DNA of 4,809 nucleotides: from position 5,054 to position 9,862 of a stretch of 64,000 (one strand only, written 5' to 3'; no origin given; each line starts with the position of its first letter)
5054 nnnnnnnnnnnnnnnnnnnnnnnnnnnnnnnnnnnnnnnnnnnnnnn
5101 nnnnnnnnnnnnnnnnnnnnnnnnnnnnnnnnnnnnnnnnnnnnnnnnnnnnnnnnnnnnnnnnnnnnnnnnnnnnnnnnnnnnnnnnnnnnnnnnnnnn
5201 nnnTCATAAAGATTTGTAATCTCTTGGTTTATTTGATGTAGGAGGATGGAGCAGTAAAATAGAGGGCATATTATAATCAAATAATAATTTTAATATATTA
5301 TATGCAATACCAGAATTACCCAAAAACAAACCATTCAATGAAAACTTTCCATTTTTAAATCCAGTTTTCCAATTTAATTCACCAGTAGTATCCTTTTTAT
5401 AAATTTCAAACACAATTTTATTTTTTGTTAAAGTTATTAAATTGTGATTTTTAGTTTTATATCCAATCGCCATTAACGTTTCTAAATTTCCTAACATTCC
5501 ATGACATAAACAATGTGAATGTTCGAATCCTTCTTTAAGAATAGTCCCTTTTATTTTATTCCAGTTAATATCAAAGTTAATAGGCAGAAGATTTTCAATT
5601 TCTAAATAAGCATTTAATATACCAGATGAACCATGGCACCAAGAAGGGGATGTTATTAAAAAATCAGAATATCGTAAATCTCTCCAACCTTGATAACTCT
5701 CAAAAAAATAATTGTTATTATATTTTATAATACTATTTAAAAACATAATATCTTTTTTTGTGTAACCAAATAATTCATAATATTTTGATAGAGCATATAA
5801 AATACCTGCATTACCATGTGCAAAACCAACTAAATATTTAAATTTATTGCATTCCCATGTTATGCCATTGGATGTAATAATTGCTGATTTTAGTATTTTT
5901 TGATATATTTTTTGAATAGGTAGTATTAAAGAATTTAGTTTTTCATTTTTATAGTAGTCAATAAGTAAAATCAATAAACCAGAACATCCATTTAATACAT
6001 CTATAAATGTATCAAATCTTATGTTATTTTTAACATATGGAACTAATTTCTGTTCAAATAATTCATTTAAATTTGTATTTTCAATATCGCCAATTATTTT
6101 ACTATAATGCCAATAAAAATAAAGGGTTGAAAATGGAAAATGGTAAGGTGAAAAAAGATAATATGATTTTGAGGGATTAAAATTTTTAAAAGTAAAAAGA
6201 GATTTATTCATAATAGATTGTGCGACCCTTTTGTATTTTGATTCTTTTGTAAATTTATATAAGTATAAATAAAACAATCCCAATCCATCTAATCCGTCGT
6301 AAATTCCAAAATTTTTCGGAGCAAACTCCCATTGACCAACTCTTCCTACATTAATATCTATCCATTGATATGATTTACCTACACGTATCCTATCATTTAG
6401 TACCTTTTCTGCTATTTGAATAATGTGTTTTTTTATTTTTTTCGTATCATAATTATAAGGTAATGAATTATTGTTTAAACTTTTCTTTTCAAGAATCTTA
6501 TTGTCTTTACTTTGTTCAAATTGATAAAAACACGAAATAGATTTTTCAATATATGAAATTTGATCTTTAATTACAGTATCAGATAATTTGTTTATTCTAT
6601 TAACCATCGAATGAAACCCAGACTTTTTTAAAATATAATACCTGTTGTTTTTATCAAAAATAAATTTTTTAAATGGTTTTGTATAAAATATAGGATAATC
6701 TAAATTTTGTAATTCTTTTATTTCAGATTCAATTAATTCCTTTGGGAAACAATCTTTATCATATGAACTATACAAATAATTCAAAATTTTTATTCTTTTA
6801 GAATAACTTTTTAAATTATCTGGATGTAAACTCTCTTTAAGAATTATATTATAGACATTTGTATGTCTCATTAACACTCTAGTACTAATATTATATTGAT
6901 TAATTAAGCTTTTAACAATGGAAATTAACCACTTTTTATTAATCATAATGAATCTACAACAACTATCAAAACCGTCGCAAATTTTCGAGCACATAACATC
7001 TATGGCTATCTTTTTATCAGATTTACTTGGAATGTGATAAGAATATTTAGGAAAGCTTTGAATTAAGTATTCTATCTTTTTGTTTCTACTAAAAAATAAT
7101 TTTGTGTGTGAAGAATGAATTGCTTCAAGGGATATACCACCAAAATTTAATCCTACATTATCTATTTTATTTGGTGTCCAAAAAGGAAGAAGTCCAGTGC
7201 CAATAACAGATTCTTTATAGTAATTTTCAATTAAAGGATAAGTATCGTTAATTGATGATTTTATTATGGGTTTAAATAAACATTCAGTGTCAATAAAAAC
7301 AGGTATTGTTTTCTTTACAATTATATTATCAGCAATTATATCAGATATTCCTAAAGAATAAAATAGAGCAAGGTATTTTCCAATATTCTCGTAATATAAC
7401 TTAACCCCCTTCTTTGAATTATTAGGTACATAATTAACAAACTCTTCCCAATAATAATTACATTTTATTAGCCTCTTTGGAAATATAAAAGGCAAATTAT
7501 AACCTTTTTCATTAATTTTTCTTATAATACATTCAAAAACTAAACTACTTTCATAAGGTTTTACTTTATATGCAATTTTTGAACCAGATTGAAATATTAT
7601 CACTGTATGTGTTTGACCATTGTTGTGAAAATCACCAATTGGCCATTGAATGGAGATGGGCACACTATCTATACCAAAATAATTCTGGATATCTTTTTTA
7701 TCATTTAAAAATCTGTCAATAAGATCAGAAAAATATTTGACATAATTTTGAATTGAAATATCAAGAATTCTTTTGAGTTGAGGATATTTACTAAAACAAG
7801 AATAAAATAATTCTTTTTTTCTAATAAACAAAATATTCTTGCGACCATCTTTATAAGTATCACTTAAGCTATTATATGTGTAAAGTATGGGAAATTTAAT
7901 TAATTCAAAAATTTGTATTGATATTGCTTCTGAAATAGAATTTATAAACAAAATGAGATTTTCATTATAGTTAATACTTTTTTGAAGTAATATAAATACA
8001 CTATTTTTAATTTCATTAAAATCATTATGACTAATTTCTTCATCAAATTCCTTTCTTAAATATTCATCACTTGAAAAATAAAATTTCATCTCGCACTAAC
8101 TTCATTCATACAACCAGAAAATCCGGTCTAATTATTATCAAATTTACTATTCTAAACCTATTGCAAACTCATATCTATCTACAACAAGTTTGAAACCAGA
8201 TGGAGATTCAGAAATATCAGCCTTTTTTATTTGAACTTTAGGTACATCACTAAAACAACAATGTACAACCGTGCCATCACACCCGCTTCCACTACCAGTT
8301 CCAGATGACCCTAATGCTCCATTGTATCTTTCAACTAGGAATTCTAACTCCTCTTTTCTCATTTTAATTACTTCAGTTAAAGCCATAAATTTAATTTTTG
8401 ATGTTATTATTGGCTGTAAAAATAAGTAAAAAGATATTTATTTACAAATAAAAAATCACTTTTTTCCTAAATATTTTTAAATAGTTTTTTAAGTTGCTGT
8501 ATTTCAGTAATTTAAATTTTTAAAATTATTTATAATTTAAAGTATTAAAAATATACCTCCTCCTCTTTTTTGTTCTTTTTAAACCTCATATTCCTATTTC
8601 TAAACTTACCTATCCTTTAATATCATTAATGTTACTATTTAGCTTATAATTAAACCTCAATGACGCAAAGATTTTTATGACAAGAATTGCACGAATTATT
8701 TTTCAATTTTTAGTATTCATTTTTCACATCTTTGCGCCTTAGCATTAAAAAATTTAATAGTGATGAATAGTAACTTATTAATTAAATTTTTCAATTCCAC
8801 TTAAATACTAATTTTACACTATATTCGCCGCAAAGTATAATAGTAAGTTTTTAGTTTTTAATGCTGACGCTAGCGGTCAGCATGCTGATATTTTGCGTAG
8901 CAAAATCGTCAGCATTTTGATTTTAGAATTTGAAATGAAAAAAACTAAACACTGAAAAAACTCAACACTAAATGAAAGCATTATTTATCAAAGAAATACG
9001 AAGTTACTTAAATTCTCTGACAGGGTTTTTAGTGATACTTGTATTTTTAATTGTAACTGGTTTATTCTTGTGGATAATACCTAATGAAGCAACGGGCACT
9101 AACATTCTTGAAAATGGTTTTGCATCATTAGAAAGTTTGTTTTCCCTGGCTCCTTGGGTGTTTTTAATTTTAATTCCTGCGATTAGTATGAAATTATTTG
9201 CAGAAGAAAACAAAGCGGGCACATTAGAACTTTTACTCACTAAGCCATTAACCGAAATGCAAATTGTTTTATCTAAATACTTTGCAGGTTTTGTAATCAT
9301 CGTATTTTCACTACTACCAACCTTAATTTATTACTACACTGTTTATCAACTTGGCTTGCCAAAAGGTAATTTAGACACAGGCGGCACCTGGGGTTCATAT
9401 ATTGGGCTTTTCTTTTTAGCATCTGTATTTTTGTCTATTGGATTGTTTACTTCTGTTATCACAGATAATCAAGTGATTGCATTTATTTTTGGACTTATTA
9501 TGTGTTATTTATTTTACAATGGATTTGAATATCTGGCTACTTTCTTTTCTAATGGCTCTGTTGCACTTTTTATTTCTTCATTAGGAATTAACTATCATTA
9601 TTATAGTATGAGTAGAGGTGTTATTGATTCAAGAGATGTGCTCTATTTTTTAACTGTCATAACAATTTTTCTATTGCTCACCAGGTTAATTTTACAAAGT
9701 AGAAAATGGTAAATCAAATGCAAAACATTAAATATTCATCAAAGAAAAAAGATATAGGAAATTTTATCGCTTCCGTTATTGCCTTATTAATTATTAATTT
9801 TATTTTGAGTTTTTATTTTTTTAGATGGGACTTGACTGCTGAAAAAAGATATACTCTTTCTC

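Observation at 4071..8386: Minimal class II lanthipeptide operon (lanA - lanM - secreted HExxH peptidase) lacking the usual LanT/C39, immunity and regulator genes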

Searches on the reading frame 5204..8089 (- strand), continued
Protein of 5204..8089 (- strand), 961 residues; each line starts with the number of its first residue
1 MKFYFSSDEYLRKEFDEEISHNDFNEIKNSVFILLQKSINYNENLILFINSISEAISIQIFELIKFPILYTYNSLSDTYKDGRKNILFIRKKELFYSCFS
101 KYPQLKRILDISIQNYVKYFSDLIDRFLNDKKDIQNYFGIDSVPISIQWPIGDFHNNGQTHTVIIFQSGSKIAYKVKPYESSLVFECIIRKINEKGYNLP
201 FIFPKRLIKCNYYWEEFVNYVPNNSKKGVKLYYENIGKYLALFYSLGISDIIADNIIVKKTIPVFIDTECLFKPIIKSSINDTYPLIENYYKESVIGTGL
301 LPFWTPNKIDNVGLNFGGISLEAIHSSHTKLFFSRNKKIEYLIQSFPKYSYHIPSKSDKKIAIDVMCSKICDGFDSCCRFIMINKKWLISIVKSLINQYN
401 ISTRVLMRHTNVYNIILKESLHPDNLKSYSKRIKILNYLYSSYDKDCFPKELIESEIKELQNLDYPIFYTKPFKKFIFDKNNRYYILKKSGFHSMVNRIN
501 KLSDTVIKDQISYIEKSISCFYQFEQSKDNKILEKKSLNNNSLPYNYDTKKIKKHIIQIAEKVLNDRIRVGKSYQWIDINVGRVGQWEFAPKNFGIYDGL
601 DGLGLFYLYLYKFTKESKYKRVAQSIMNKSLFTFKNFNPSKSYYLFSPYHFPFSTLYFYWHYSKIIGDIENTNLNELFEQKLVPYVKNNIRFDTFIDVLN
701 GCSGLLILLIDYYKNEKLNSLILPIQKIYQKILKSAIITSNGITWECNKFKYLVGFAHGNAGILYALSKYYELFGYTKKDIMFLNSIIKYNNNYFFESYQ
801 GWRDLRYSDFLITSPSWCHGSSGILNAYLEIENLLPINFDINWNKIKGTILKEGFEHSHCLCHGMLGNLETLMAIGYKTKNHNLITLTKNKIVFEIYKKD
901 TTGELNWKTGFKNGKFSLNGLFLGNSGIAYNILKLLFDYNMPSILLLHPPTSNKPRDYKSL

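Call 75: search_protein_families(library=pfam, proteins=[L019:245-1558:-, L019:2293-4449:-, L019:4466-5881:-, L019:13176-14249:+, L019:12740-13237:+, L016:8604-9401:+, L018:14110-14748:+], max_evalue=0.01)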
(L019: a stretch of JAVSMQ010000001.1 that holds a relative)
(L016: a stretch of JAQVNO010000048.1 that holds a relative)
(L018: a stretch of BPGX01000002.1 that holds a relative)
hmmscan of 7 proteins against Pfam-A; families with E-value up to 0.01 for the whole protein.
L019:245-1558:- (437 aa): 20 families
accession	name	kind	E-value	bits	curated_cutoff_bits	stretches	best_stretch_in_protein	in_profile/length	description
PF25174.1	Beta-prop_THOC3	-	1.6e-14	54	305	1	120-311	71-253/272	THOC3 beta-propeller domain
PF18962.6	Por_Secre_tail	-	4.7e-11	43.3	27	1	358-435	1-75/75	Secretion system C-terminal sorting domain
PF00400.38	WD40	-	1.2e-10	41.9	27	0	262-287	3-28/39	WD domain, G-beta repeat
PF23414.1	Beta-prop_EML_2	-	1.1e-09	38.5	90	1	200-340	10-149/266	Echinoderm microtubule-associated protein second beta-propeller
PF25172.1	Beta-prop_WDR3_2nd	-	3.6e-08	33.4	140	1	232-335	5-100/293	WDR3 second beta-propeller domain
PF12894.13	ANAPC4_WD40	-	5.8e-08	33.3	22.9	0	271-311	39-78/91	Anaphase-promoting complex subunit 4 WD40 domain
PF25168.1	Beta-prop_WDR36-Utp21_2nd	-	1.6e-07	31.4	84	1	154-333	125-299/335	WDR36/Utp21 second beta-propeller domain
PF24817.1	WD40_WDHD1_1st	-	9.3e-07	28.7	109.9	1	231-313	91-170/291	WDHD1 first WD40 domain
PF25171.1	Beta-prop_WDR36-Utp21_1st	-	2e-06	27.9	80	1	252-333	132-210/266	WDR36/Utp21 first beta-propeller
PF24807.1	WD40_CDC20-Fz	-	7.1e-06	26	200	1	154-288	20-153/292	CDC20/Fizzy WD40 domain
PF13570.13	Beta-prop_ACSF4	-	2.4e-05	24.3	133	1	145-341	52-240/329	Beta-alanine-activating enzyme, beta-propeller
PF07676.18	PD40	-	3.5e-05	24.1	20.9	0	195-210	16-33/38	WD40-like Beta Propeller Repeat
PF02239.22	Cytochrom_D1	-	3.7e-05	22.9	25.5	0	193-268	41-117/368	Cytochrome D1 heme domain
PF24814.1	WD40_Prp19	-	4.4e-05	23.1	320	1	200-309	104-215/281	Prp19 WD40 domain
PF24780.1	WD40_MABP1-WDR62_1st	-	9.7e-05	22.2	496.3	1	229-337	41-146/328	MABP1/WDR62 first WD40 domain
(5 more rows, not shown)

L019:2293-4449:- (718 aa): 9 families
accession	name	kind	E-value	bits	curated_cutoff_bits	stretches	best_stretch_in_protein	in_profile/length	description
PF15902.12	Sortilin-Vps10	-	4e-23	82.4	33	3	489-590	2-115/446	Sortilin, neurotensin receptor 3,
PF14870.12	PSII_BNR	-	6.4e-21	75.3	27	3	97-370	7-297/303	Photosynthesis system II assembly factor YCF48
PF18962.6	Por_Secre_tail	-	2.5e-12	47.3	27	1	634-716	1-75/75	Secretion system C-terminal sorting domain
PF19755.4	DUF6242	-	3.8e-11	43.7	29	0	241-301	154-217/217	Domain of unknown function (DUF6242)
PF11589.14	DUF3244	-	4.7e-05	23.7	25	1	659-709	40-89/96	Domain of unknown function (DUF3244)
PF13570.13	Beta-prop_ACSF4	-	0.00017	21.6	133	1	83-225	109-252/329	Beta-alanine-activating enzyme, beta-propeller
PF02012.26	BNR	-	0.0024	18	27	0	292-302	1-11/12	BNR/Asp-box repeat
PF05595.16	DUF771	-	0.0066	16.9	22.9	0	120-152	51-83/90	Domain of unknown function (DUF771)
PF23623.1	GBD_IRG7_N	-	0.0091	16.6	27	0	659-711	36-86/95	IRG7 N-terminal galactose binding domain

L019:4466-5881:- (471 aa): 0 families

L019:13176-14249:+ (357 aa): 0 families

L019:12740-13237:+ (165 aa): 5 families
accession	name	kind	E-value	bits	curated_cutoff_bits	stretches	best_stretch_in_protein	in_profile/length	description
PF14716.13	HHH_8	-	4.4e-15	56.3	30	1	2-73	3-71/73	Helix-hairpin-helix domain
PF14520.12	HHH_5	-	3e-06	28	27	1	91-145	3-55/57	Helix-hairpin-helix domain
PF00570.28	HRDC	-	0.0013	19.1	23.8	0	83-105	37-59/68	HRDC domain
PF12836.13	HHH_3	-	0.002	18.6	27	0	52-70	16-34/65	Helix-hairpin-helix motif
PF00633.29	HHH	-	0.0063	16.8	24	0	85-102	6-23/30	Helix-hairpin-helix motif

L016:8604-9401:+ (265 aa): 3 families
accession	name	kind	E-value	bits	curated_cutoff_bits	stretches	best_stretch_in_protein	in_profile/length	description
PF03544.19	TonB_C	-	2.1e-11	44.6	24.6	1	186-262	2-77/79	Gram-negative bacterial TonB protein C-terminal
PF07661.19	MORN_2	-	1.5e-05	25.1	29.6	1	69-89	1-21/22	MORN repeat variant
PF13059.11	DUF3922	-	0.003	18.5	25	0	122-183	11-72/79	Protein of unknown function (DUF3992)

L018:14110-14748:+ (212 aa): 1 family
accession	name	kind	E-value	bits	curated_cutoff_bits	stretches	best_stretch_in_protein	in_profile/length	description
PF02668.22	TauD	-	2.6e-16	60.8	27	1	49-206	83-267/267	Taurine catabolism dioxygenase TauD, TfdA family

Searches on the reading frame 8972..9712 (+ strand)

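Call 3: search_protein_families(library=pfam, proteins=[window:8972-9712:+], max_evalue=0.01)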
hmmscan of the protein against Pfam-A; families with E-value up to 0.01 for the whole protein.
window:8972-9712:+ (246 aa): 4 families
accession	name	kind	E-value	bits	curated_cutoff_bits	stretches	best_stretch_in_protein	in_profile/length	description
PF12679.13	ABC2_membrane_2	-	7.3e-10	39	27.2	1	4-213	3-238/283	ABC-2 family transporter protein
PF12730.13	ABC2_membrane_4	-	4.9e-08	33.6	27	1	20-177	16-175/179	ABC-2 family transporter protein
PF12698.13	ABC2_membrane_3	-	7.5e-06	25.7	31.6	1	48-222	158-322/347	ABC-2 family transporter protein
PF13346.12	ABC2_membrane_5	-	1.4e-05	25.2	25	1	63-214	41-196/205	ABC-2 family transporter protein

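Call 7: search_protein_families(library=ncbifam, proteins=[window:8972-9712:+], max_evalue=0.01)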
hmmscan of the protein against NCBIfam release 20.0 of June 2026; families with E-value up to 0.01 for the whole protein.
window:8972-9712:+ (246 aa): 3 families
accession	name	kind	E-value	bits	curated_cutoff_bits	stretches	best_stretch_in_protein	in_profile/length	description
TIGR03518.1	ABC_perm_GldF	equivalog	6e-94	314.5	288.5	1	1-243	1-239/240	gliding motility-associated ABC transporter permease subunit GldF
NF033858.1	ABC2_perm_RbbA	equivalog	0.00013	20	1050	1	51-220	710-875/909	ribosome-associated ATPase/putative transporter RbbA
NF041647.1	ABC_perm_CPBP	equivalog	0.00036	19.4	435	1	74-120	211-257/636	ABC transporter permease subunit/CPBP intramembrane protease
